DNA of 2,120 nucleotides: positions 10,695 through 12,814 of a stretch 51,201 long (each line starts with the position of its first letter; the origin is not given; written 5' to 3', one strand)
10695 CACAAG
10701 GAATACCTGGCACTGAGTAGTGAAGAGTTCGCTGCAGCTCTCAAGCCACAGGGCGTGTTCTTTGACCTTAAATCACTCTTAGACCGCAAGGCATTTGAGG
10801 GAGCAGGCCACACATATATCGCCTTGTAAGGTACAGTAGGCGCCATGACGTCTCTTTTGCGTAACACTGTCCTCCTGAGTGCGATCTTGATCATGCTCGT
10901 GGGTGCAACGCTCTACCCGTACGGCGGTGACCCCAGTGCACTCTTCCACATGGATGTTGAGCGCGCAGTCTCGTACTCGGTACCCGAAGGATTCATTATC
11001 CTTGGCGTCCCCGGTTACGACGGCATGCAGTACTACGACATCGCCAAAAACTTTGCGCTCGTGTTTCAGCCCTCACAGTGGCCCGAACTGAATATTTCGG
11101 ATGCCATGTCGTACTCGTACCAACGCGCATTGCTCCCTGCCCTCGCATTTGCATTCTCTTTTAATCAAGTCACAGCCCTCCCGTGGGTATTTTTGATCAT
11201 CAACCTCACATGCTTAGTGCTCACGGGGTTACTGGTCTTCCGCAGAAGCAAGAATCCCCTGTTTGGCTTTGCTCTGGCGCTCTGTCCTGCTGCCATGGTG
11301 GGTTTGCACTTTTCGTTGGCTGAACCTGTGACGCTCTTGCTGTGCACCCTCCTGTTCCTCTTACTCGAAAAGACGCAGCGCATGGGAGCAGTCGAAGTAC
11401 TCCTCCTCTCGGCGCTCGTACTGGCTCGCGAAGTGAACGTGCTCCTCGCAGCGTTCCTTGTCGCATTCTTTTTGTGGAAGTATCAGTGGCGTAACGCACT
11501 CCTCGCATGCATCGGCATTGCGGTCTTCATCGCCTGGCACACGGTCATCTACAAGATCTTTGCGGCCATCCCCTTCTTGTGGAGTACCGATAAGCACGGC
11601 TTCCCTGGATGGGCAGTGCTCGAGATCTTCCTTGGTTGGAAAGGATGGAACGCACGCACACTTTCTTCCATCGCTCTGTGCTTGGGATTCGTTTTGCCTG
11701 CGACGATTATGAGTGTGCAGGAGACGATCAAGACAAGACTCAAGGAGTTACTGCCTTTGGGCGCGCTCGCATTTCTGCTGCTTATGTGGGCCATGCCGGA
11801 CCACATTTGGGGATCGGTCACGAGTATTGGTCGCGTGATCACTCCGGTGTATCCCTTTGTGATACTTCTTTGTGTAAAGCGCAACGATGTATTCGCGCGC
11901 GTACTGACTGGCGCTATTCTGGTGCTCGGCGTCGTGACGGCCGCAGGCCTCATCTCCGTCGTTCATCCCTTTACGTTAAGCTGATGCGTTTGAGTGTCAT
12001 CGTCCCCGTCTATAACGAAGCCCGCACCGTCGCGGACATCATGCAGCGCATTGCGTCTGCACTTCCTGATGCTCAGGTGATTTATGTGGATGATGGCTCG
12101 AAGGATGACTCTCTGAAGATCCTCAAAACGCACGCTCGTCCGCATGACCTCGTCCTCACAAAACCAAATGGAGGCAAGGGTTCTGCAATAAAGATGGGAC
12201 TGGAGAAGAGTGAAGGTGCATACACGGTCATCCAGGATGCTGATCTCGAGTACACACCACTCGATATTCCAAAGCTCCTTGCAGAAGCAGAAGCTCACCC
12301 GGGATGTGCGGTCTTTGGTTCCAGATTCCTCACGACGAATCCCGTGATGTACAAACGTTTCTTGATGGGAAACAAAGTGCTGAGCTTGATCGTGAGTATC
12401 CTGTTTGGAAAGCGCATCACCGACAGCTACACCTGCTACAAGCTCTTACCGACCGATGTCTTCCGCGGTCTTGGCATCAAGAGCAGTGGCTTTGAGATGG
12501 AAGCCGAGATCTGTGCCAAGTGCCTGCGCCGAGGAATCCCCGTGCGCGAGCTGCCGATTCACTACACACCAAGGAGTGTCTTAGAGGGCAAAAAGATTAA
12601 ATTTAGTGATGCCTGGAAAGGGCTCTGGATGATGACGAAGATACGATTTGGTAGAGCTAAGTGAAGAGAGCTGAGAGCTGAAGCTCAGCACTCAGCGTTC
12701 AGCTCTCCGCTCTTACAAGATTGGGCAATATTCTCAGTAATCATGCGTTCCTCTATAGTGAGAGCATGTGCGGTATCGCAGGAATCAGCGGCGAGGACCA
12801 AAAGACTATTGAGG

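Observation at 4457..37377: Repeated triad of methyltransferase, Dpm1/GtrB-like GT2 and GT-C membrane glycosyltransferase (four to five modules in one locus)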

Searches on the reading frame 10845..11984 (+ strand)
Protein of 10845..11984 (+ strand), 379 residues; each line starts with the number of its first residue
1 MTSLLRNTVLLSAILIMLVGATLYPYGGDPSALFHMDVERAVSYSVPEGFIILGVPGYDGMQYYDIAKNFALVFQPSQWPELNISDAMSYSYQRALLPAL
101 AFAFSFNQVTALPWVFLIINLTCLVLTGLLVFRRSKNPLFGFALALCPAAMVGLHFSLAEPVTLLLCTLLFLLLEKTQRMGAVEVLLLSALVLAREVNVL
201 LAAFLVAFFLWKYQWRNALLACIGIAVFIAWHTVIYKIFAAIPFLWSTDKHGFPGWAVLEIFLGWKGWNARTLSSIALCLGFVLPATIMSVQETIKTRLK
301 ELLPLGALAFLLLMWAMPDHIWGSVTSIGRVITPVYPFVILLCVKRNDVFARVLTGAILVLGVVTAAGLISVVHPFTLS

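Call 3: search_protein_families(library=pfam, proteins=[window:10845-11984:+], max_evalue=0.01)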
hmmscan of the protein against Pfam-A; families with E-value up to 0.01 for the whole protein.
window:10845-11984:+ (379 aa): 0 families

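Call 9: search_protein_families(library=ncbifam, proteins=[window:10845-11984:+], max_evalue=0.01)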
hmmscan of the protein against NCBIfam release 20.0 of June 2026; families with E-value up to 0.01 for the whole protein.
window:10845-11984:+ (379 aa): 1 family
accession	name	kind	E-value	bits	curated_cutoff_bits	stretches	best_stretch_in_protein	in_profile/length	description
NF046093.1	AZOBR_p60025_fam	subfamily_domain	6.4e-28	97.5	150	1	8-230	8-232/232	AZOBR_p60025 family cell surface glycopolymer formation protein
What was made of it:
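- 10845..11984 (+): M2: 11-TM GT-C-fold protein with invariant Y58-D59-G60 in the first external loop. NCBIfam AZOBR_p60025 family 97.5 bits, below the cut-off of 150 (call 9).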

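Call 41: find_homologous_proteins(query=window:10845-11984:+, max_evalue=0.001)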
Query window:10845-11984:+ (379 aa): 165 proteins with E <= 0.001 among 8000 candidates; the best 120 are listed.
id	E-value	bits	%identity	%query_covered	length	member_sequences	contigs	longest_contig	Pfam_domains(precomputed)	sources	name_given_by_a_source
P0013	1.4e-241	819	99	100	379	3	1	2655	-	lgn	-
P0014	3.1e-209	713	85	100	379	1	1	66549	-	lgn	-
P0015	4.5e-108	380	50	96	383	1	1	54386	-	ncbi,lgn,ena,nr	ncbi:hypothetical protein EXS65_01940 [Candidatus Peribacteria bacterium]|nr:hypothetical protein [C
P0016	5.8e-105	370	50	100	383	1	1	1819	-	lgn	-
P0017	5.8e-103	363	50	97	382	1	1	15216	-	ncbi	-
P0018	3.2e-102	361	52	94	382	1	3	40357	-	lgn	-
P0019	3.9e-101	357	49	100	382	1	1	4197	-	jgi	jgi:hypothetical protein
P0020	2.2e-100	355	48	94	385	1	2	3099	-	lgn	-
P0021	6.0e-100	353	48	98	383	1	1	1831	-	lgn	-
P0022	8.4e-100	353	48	98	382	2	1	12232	-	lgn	-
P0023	2.8e-99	351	49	98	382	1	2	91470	-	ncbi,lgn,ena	-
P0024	3.4e-99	351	49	98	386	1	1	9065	-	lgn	-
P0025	3.9e-99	351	47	94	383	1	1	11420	-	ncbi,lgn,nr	ncbi:MAG TPA: hypothetical protein VHA78_05535 [Candidatus Peribacteraceae bacterium]|nr:hypothetica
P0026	4.7e-99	350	49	94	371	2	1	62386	-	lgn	-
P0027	7.8e-98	346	48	98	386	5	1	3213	-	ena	-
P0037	6.3e-96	340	47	94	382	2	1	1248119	-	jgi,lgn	-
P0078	1.8e-90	322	47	97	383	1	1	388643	-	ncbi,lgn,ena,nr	ncbi:MAG: hypothetical protein G01um101425_107 [Candidatus Peregrinibacteria bacterium Gr01-1014_25]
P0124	1.7e-85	306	44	94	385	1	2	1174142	-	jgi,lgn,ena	-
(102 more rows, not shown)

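Call 51: predict_structure(alignment_id=A3)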
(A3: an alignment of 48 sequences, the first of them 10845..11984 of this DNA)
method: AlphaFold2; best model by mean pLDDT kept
length: 379 residues; sequences in the alignment: 48
mean_pLDDT: 91.7   pTM: 0.92
mean pLDDT of the five models: 91.7, 91.5, 91.4, 90.5, 90.1
residues with pLDDT >= 90: 283; 70-90: 78; 50-70: 18; < 50: 0
segments of 3 or more residues with pLDDT < 50: none
pLDDT, mean of each block of 10 residues (from residue 1): 90 98 96 91 83 90 92 92 74 94 94 97 98 94 97 95 98 95 98 94 97 97 97 93 73 83 87 89 96 94 96 87 66 91 97 98 93 90
secondary structure, 60 per line:
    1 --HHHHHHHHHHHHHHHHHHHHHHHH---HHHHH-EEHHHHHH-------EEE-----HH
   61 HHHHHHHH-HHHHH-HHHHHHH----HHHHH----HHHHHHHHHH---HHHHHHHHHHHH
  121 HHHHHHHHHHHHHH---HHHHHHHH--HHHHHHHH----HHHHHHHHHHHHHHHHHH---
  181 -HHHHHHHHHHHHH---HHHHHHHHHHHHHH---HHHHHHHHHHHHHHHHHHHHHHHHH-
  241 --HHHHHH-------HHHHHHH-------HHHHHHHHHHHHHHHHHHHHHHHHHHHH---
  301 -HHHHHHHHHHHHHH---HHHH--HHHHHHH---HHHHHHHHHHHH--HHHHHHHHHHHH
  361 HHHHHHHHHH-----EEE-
elements in order: H3-26 H30-34 H38-43 E51-53 H59-68 H70-74 H76-82 H87-91 H96-105 H109-134 H138-145 H148-155 H160-177 H182-194 H198-211 H215-239 H243-248 H256-262 H270-297 H302-315 H319-322 H325-331 H335-346 H349-370 E376-378
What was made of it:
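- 10845..11984 (+): AlphaFold pLDDT 91.7 (call 51).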

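Call 54: fold_search(model_id=the predicted structure, library=pdb)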
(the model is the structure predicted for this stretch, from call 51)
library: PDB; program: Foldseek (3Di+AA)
matches with E <= 10: 327; with E <= 0.001: 0
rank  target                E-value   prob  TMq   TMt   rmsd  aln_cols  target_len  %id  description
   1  8pn9_A                2.9e-02  0.97  0.41  0.27  12.8       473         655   12  Structure of human oligosaccharyltransferase OST-A complex bound to NGI-1 (released 2024-05-08)
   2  9s6t_A                3.7e-02  0.97  0.39  0.33  11.6       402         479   14  Ternary cryo-EM structure of chicken ALG12 with Dol25-PP-GlcNAc2Man7, Dol25-P-Man, and Fab (released 2026-03-18)
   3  6s7t_A                4.1e-02  0.98  0.44  0.27  14.7       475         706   13  Cryo-EM structure of human oligosaccharyltransferase complex OST-B (released 2019-12-18)
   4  8age_A                4.4e-02  0.99  0.46  0.31  10.2       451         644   13  Structure of yeast oligosaccharylransferase complex with acceptor peptide bound (released 2022-12-07)
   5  8b6l_I                4.4e-02  0.96  0.40  0.25  16.6       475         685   13  Subtomogram average of the human Sec61-TRAP-OSTA-translocon (released 2022-12-07)
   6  5ogl_A                5.0e-02  0.98  0.44  0.27  12.4       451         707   14  Structure of bacterial oligosaccharyltransferase PglB in complex with an acceptor peptide and an lipid-linked oligosac (released 2017-10-25)
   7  7zlg_A                6.3e-02  0.96  0.44  0.29  12.1       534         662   12  Cryo-EM structure of C-mannosyltransferase CeDPY19, in complex with acceptor peptide and bound to CMT2-Fab and anti-Fa (released 2023-01-11)
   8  9s6r_A                9.7e-02  0.89  0.38  0.37  12.0       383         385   11  Ternary cryo-EM structure of yeast ALG3 with Dol25-PP-GlcNAc2Man5, Dol25-P-Man, and Fab (released 2026-03-18)
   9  9n9j_I                1.0e-01  0.87  0.41  0.26  15.4       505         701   11  Structure of a GRP94 folding intermediate engaged with a CCDC134- and FKBP11-bound secretory translocon (released 2025-11-19)
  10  8r8q_A                1.3e-01  0.11  0.13  0.13  22.0       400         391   15  Lysosomal peptide transporter (released 2024-05-01)
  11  9s6s_A                1.3e-01  0.89  0.37  0.28  12.1       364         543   15  Ternary cryo-EM structure of human ALG9 with Dol25-PP-GlcNAc2Man6, Dol25-P-Man and Fab (released 2026-03-18)
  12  6ezn_F                1.7e-01  0.94  0.46  0.30  14.6       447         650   12  Cryo-EM structure of the yeast oligosaccharyltransferase (OST) complex (released 2018-01-17)
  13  1is2_B                2.5e-01  0.11  0.13  0.10  20.2       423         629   11  Crystal Structure of Peroxisomal Acyl-CoA Oxidase-II from Rat Liver (released 2002-04-10)
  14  6zgr_B                2.5e-01  0.09  0.13  0.14  19.5       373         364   14  Crystal structure of a MFS transporter with bound 1-hydroxynaphthalene-2-carboxylic acid at 2.67 Angstroem resolution (released 2021-10-20)
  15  4n7x                  2.9e-01  0.12  0.15  0.17  22.2       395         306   11  The E254A mutant of the sodium bile acid symporter from Yersinia frederiksenii (released 2013-12-11)
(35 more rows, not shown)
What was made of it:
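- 10845..11984 (+): Top Foldseek matches are STT3, ALG12, PglB, DPY19, ALG3 and ALG9, with PimE lower in the list at probability 0.57 (call 54).
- Transporters score about 0.1 (calls 51, 54). PimE, EmbC and AftA appear among the M2 structural matches (call 54).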

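Call 61: find_encoding_contigs(protein=P0037, flank=10000, max_places=1)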
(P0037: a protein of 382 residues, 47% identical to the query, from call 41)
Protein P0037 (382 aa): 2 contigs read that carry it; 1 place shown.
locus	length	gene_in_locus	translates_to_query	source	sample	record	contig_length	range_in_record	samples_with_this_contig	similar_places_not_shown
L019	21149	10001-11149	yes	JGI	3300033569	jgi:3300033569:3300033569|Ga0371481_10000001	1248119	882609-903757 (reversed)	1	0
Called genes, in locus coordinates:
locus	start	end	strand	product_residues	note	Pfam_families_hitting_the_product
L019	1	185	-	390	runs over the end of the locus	-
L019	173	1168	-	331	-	PF00535:Glycos_transf_2, PF13641:Glyco_tranf_2_3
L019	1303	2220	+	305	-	PF00106:adh_short (weak), PF01073:3Beta_HSD, PF01370:Epimerase, PF02719:Polysacc_synt_2, PF04321:RmlD_sub_bind, PF13460:NAD_binding_10 (weak), PF16363:GDP_Man_Dehyd, PF07993:NAD_binding_4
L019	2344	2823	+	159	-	-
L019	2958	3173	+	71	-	-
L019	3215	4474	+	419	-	-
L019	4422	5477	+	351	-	-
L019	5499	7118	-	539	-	PF00890:FAD_binding_2 (faint), PF01266:DAO (faint), PF01494:FAD_binding_3 (faint), PF01593:Amino_oxidase, PF01946:Thi4 (weak), PF12831:FAD_oxidored (faint), PF13450:NAD_binding_8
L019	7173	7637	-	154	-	PF04138:GtrA_DPMS_TM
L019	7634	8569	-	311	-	PF01370:Epimerase, PF02719:Polysacc_synt_2 (weak), PF05368:NmrA, PF01073:3Beta_HSD, PF07993:NAD_binding_4, PF13460:NAD_binding_10, PF16363:GDP_Man_Dehyd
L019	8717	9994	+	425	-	PF01210:NAD_Gly3P_dh_N (faint), PF02737:3HCDH_N (faint), PF03446:NAD_binding_2, PF03721:UDPG_MGDP_dh_N, PF00984:UDPG_MGDP_dh, PF03720:UDPG_MGDP_dh_C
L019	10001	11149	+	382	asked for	-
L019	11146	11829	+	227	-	PF00535:Glycos_transf_2, PF13641:Glyco_tranf_2_3 (weak)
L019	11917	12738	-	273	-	PF00535:Glycos_transf_2, PF13641:Glyco_tranf_2_3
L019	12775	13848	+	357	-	PF01370:Epimerase, PF04321:RmlD_sub_bind (weak), PF16363:GDP_Man_Dehyd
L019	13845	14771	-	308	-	PF01370:Epimerase, PF02719:Polysacc_synt_2 (faint), PF04321:RmlD_sub_bind, PF16363:GDP_Man_Dehyd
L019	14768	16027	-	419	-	PF08421:Methyltransf_13, PF13489:Methyltransf_23, PF08484:Methyltransf_14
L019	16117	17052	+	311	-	PF01073:3Beta_HSD, PF01370:Epimerase, PF02719:Polysacc_synt_2 (weak), PF04321:RmlD_sub_bind, PF16363:GDP_Man_Dehyd, PF07993:NAD_binding_4 (weak)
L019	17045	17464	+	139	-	PF05523:FdtA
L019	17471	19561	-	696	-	PF13524:Glyco_trans_1_2, PF00535:Glycos_transf_2, PF10111:Glyco_tranf_2_2, PF13641:Glyco_tranf_2_3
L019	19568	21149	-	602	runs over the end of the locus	PF00664:ABC_membrane, PF09818:ABC_ATPase (faint), PF00005:ABC_tran, PF02463:SMC_N (weak)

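Call 62: find_encoding_contigs(protein=P0124, flank=10000, max_places=1)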
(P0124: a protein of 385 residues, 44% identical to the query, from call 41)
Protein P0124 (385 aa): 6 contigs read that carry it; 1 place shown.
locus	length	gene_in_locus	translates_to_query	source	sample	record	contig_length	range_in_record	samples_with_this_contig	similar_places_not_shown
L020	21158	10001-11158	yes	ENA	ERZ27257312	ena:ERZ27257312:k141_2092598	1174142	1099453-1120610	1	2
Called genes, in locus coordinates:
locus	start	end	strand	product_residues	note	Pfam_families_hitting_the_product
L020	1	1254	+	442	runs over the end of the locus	PF01210:NAD_Gly3P_dh_N (faint), PF02737:3HCDH_N (weak), PF03446:NAD_binding_2 (faint), PF03721:UDPG_MGDP_dh_N, PF03807:F420_oxidored (faint), PF00984:UDPG_MGDP_dh, PF03720:UDPG_MGDP_dh_C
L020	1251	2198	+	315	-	PF01073:3Beta_HSD, PF01370:Epimerase, PF02719:Polysacc_synt_2, PF04321:RmlD_sub_bind, PF07993:NAD_binding_4 (faint), PF16363:GDP_Man_Dehyd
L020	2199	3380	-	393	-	-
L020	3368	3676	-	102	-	-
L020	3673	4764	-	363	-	PF00535:Glycos_transf_2, PF04138:GtrA_DPMS_TM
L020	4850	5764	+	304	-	PF00106:adh_short (faint), PF01073:3Beta_HSD, PF01370:Epimerase, PF02719:Polysacc_synt_2, PF04321:RmlD_sub_bind, PF16363:GDP_Man_Dehyd, PF07993:NAD_binding_4 (weak)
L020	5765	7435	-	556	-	PF01946:Thi4 (weak), PF13450:NAD_binding_8, PF01593:Amino_oxidase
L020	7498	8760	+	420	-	PF01210:NAD_Gly3P_dh_N, PF02737:3HCDH_N (faint), PF03446:NAD_binding_2, PF03721:UDPG_MGDP_dh_N, PF03807:F420_oxidored (weak), PF00984:UDPG_MGDP_dh, PF03720:UDPG_MGDP_dh_C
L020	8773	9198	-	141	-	PF04138:GtrA_DPMS_TM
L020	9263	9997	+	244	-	PF13489:Methyltransf_23, PF08241:Methyltransf_11, PF13649:Methyltransf_25 (weak)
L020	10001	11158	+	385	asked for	-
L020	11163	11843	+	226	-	PF00535:Glycos_transf_2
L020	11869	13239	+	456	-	PF01943:Polysacc_synt, PF13440:Polysacc_synt_3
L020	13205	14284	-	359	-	PF02350:Epimerase_2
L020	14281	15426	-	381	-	PF13439:Glyco_transf_4, PF13579:Glyco_trans_4_4, PF00534:Glycos_transf_1, PF13692:Glyco_trans_1_4, PF13524:Glyco_trans_1_2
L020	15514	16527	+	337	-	PF01408:GFO_IDH_MocA, PF03447:NAD_binding_3 (weak), PF02894:GFO_IDH_MocA_C (weak), PF22725:GFO_IDH_MocA_C3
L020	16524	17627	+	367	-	PF00155:Aminotran_1_2, PF01041:DegT_DnrJ_EryC1, PF00266:Aminotran_5 (weak), PF01053:Cys_Met_Meta_PP, PF01212:Beta_elim_lyase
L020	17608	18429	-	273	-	PF00535:Glycos_transf_2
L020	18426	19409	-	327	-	PF13439:Glyco_transf_4 (faint), PF13477:Glyco_trans_4_2 (weak), PF13579:Glyco_trans_4_4 (weak), PF00534:Glycos_transf_1, PF13692:Glyco_trans_1_4 (weak)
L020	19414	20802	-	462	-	PF02366:PMT (weak), PF13231:PMT_2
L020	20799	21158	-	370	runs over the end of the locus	PF13439:Glyco_transf_4, PF13579:Glyco_trans_4_4, PF20706:GT4-conflict (weak), PF00534:Glycos_transf_1, PF13692:Glyco_trans_1_4, PF13524:Glyco_trans_1_2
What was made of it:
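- In L020 a different MT type occupies the FkbM_a position (call 62).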

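Call 63: find_encoding_contigs(protein=P0078, flank=10000, max_places=1)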
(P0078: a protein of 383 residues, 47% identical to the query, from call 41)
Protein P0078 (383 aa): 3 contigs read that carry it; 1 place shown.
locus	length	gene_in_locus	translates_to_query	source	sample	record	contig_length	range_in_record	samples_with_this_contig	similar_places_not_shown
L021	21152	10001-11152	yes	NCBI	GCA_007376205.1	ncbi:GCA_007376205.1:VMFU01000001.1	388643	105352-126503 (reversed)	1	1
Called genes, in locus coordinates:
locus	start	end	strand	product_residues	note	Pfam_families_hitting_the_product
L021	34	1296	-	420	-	PF00675:Peptidase_M16, PF05193:Peptidase_M16_C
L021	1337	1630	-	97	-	-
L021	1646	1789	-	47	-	PF00468:Ribosomal_L34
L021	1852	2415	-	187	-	PF01923:Cob_adeno_trans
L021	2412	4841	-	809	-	PF01588:tRNA_bind, PF03483:B3_4, PF03484:B5, PF17759:tRNA_synthFbeta, PF03147:FDX-ACB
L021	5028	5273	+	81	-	-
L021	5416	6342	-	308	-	-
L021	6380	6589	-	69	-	PF00830:Ribosomal_L28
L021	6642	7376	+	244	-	PF02163:Peptidase_M50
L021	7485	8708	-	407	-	PF13579:Glyco_trans_4_4, PF13692:Glyco_trans_1_4, PF13524:Glyco_trans_1_2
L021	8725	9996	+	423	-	PF02737:3HCDH_N (faint), PF03446:NAD_binding_2 (weak), PF03721:UDPG_MGDP_dh_N, PF00984:UDPG_MGDP_dh, PF03720:UDPG_MGDP_dh_C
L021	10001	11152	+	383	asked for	-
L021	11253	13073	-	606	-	PF13522:GATase_6, PF13537:GATase_7, PF00733:Asn_synthase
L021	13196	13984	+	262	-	PF13489:Methyltransf_23 (weak), PF08241:Methyltransf_11, PF01209:Ubie_methyltran (weak), PF13649:Methyltransf_25, PF13847:Methyltransf_31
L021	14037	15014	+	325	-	PF00535:Glycos_transf_2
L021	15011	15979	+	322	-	PF01370:Epimerase, PF16363:GDP_Man_Dehyd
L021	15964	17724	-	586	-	-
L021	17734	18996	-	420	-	-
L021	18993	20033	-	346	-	PF00106:adh_short (faint), PF01073:3Beta_HSD, PF01370:Epimerase, PF02719:Polysacc_synt_2 (weak), PF04321:RmlD_sub_bind, PF07993:NAD_binding_4, PF16363:GDP_Man_Dehyd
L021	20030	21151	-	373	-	PF13439:Glyco_transf_4, PF13579:Glyco_trans_4_4, PF00534:Glycos_transf_1, PF13692:Glyco_trans_1_4, PF13524:Glyco_trans_1_2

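Call 86: search_solved_structures(query=A3, max_evalue=10, show_alignments=2)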
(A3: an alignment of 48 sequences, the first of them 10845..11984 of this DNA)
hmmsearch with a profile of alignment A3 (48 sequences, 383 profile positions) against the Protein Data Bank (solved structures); distinct sequences matched with E-value up to 10: 1.
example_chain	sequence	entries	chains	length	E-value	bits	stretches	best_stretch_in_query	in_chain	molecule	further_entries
1osn_A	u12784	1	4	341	0.25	13.7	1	150-219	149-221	Thymidine kinase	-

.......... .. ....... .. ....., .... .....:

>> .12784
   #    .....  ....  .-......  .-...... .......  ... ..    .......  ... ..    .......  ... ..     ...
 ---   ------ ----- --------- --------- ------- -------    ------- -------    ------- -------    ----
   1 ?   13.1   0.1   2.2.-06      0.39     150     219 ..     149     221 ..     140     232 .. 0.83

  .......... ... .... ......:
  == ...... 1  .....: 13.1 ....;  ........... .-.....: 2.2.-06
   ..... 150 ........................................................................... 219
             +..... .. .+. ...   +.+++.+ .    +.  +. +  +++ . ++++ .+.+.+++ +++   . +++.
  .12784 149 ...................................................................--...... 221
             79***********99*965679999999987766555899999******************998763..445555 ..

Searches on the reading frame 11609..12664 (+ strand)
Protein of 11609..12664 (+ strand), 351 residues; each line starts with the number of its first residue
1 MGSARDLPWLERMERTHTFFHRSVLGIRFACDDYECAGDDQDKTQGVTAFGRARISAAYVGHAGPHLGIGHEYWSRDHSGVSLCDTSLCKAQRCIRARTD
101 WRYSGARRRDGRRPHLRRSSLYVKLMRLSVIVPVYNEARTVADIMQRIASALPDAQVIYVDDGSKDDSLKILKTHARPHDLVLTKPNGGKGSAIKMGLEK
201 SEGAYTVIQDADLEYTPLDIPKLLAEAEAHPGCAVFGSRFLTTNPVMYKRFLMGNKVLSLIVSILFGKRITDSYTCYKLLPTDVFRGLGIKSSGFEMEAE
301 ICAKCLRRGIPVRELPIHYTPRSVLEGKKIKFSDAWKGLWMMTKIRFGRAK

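Call 4: search_protein_families(library=pfam, proteins=[window:11609-12664:+], max_evalue=0.01)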
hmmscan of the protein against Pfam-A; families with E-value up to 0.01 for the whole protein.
window:11609-12664:+ (351 aa): 3 families
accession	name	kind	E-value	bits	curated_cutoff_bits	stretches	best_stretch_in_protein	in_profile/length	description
PF00535.33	Glycos_transf_2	-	1.9e-23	83.6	23.3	1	129-241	1-117/168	Glycosyl transferase family 2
PF10111.15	Glyco_tranf_2_2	-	0.00096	19.1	27.3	1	129-217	1-96/276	Glycosyltransferase like family 2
PF13641.12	Glyco_tranf_2_3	-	0.0016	18.9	27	1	128-217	3-101/230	Glycosyltransferase like family 2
